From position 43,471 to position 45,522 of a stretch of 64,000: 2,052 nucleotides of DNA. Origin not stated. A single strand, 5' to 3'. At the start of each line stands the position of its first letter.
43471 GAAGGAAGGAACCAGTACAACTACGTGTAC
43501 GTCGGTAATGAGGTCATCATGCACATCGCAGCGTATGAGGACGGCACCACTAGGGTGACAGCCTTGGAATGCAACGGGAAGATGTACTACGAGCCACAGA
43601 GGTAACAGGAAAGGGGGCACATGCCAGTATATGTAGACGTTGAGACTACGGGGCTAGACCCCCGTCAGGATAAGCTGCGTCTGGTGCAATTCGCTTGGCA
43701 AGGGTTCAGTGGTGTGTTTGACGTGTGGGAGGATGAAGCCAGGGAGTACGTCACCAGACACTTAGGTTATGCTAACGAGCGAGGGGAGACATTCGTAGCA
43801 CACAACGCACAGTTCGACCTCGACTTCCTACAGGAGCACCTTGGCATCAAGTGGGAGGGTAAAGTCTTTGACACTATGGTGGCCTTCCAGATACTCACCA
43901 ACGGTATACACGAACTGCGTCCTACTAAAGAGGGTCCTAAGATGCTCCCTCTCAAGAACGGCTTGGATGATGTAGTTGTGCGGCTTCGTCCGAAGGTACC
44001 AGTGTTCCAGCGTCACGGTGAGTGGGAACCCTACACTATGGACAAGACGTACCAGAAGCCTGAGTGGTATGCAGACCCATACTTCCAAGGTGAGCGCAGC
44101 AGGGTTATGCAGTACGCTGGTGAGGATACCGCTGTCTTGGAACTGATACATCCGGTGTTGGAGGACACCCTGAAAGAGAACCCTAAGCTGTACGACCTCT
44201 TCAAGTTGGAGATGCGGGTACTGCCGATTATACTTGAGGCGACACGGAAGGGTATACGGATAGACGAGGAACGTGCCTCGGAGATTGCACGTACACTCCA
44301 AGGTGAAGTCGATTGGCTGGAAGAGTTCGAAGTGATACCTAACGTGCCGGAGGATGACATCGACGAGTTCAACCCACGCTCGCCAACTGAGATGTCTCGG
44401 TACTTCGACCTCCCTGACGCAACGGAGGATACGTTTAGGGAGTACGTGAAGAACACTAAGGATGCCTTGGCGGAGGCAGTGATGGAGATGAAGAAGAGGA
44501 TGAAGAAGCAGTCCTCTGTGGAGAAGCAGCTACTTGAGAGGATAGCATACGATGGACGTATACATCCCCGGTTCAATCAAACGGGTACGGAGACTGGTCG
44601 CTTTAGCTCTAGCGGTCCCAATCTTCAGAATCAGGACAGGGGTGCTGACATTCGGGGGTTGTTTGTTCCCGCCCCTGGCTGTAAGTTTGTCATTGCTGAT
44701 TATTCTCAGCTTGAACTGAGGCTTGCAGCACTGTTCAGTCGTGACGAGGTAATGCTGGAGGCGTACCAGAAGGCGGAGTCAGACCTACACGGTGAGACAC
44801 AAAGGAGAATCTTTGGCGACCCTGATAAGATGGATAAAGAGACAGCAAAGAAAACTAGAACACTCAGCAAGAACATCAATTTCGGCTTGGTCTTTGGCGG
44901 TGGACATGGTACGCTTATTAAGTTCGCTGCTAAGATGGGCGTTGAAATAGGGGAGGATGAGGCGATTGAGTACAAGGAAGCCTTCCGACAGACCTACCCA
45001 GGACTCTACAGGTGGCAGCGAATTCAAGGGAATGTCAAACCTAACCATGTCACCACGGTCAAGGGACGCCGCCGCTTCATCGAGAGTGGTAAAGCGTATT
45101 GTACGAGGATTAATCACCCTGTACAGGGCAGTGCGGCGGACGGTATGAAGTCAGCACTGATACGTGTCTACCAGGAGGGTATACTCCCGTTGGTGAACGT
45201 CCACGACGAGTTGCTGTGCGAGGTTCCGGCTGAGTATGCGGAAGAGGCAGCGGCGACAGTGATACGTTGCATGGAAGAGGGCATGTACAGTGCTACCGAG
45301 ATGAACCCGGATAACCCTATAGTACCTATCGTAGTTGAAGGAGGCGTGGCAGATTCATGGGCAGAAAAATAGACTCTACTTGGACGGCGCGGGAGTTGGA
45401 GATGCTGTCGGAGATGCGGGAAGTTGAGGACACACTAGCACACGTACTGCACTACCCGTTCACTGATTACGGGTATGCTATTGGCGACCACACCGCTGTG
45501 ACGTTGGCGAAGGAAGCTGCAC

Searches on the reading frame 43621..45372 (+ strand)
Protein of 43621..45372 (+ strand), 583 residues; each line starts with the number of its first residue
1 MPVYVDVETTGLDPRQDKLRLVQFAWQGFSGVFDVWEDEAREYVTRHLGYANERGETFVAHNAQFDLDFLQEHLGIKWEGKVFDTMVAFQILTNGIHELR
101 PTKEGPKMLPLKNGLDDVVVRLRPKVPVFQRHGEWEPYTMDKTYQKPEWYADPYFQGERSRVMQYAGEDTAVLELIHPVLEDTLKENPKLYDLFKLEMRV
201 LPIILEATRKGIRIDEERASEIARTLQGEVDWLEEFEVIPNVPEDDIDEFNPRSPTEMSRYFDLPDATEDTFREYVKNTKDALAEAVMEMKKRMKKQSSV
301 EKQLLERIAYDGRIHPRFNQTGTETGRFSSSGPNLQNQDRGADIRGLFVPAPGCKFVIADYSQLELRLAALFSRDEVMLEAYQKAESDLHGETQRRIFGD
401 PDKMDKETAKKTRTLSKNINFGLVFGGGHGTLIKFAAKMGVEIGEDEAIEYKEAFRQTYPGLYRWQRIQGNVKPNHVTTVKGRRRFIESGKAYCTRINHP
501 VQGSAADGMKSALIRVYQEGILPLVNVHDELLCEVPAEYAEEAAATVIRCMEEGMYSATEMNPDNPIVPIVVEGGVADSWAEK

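Call 58: search_protein_families(library=phrogs, proteins=[window:43621-45372:+], max_evalue=0.00001)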
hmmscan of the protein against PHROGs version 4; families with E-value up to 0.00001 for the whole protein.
window:43621-45372:+ (583 aa): 8 families
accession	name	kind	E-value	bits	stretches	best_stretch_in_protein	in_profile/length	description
phrog_17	-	DNA, RNA and nucleotide metabolism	1.7e-115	388.5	1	2-583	672-1233/1445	DNA polymerase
phrog_2573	-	DNA, RNA and nucleotide metabolism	2.4e-24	87.1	1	344-555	5-249/336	DNA polymerase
phrog_12241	-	DNA, RNA and nucleotide metabolism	2.8e-19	70.4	1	43-345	190-496/502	DNA polymerase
phrog_10285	-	DNA, RNA and nucleotide metabolism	3.3e-17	63.5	1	334-464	31-162/321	DNA polymerase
phrog_15971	-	DNA, RNA and nucleotide metabolism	3.5e-17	63.6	1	192-561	2-355/376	DNA polymerase I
phrog_9556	-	DNA, RNA and nucleotide metabolism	8.8e-09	35.8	0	298-337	399-438/441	DNA polymerase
phrog_192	-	DNA, RNA and nucleotide metabolism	6.3e-08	33.3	0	45-92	182-226/397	DNA polymerase exonuclease subunit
phrog_5995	-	DNA, RNA and nucleotide metabolism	6.3e-07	30.2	1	442-560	18-153/236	DNA polymerase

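Call 60: search_dna_similar(query=window:43621-45372:+, collection=phages, mode=protein, max_rows=15, max_evalue=1e-20)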
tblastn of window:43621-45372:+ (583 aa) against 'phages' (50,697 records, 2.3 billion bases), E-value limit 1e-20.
Records with a match: 1120; places in all: 1120; records where one place covers at least 80% of the query: 986.
Best place of each record, by identity: <60% 1120.
By first word of the organism name: Mycobacterium 654; Gordonia 96; Microbacterium 71; Rhodococcus 45; Salmonella 42; Clostridium 41; Arthrobacter 36; Bacteriophage 25; Bacillus 20; Thermus 17; and 25 more.
By host as written in the record: Mycobacterium smegmatis mc2 155 467; Mycobacterium smegmatis mc#155 79; - 58; Gordonia terrae 3612 42; Mycobacterium smegmatis mc2155 40; Rhodococcus erythropolis RIA 643 37; Microbacterium foliorum NRRL B-24224 36; Gordonia rubripertincta NRRL B-16540 33; and 118 more.
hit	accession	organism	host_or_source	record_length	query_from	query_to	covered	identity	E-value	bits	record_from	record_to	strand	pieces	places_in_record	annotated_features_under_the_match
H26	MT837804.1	Bacteriophage sp.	human fecal samples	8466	6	582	99%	28.2%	1e-37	155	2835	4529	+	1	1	record has no annotation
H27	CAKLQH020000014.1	Acinetobacter phage MD-2021a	not known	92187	5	580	99%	28.0%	7e-40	162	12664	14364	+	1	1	polA: DNA polymerase I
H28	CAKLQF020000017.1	Acinetobacter phage MD-2021a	not known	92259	5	580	99%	28.0%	7e-40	162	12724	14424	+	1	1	polA: DNA polymerase I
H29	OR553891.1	Arthrobacter phage CallinAllBarbz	Arthrobacter sulfureus ATCC 19098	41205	5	576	98%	28.1%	1e-27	124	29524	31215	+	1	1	41: DNA polymerase I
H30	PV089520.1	Arthrobacter phage IttyBittyPiggy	Arthrobacter atrocyaneus NRRL B-2883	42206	5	568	97%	28.3%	9e-30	131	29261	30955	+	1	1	41: DNA polymerase I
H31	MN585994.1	Mycobacterium phage SheaKeira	Mycobacterium smegmatis mc2 155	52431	5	559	95%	28.7%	1e-28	128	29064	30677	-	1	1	43: DNA polymerase I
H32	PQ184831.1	Microbacterium phage SuMoo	Microbacterium foliorum NRRL B-24224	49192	3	557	95%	28.7%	1e-33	143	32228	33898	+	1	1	50: DNA polymerase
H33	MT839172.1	Bacteriophage sp.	human fecal samples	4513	5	552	94%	29.0%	6e-44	174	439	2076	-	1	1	record has no annotation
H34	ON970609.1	Gordonia phage Hexbug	Gordonia rubripertincta NRRL B-16540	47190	3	583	100%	27.3%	6e-32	138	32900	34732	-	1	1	51: DNA polymerase I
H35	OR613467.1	Microbacterium phage Mabodamaca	Microbacterium foliorum NRRL B-24224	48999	3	557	95%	28.5%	6e-33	140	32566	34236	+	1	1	48: DNA polymerase I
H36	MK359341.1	Mycobacterium phage GingkoMaracino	Mycobacterium smegmatis mc#155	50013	5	555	95%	28.7%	8e-33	140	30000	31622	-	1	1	48: DNA polymerase I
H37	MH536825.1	Mycobacterium phage Ollie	Mycobacterium smegmatis mc2155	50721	5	555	95%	28.7%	1e-32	140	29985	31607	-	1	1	48: DNA polymerase I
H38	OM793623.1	Mycobacterium phage Maco6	Mycobacteroides abscessus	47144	3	581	99%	27.3%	1e-31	137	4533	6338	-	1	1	DNA polymerase I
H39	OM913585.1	Mycobacterium Phage Rifter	Mycobacterium smegmatis mc2 155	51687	5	555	95%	28.6%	4e-29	129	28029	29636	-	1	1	47: DNA polymerase I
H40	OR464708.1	Mycobacterium phage miche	Mycolicibacterium smegmatis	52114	5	555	95%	28.6%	4e-29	129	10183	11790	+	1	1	DNA polymerase I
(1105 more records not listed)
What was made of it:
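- Closest known: Split lysis cassettes of Gordonia phages. Different: Overall the phage is unrelated: PolA is at most 29% identical to any phage record (call 60).
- Tried and rejected: Host identification, PolA: tblastn gave at most 29% identity, mixed across Actinobacteria, Firmicutes and Proteobacteria phages (call 60).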
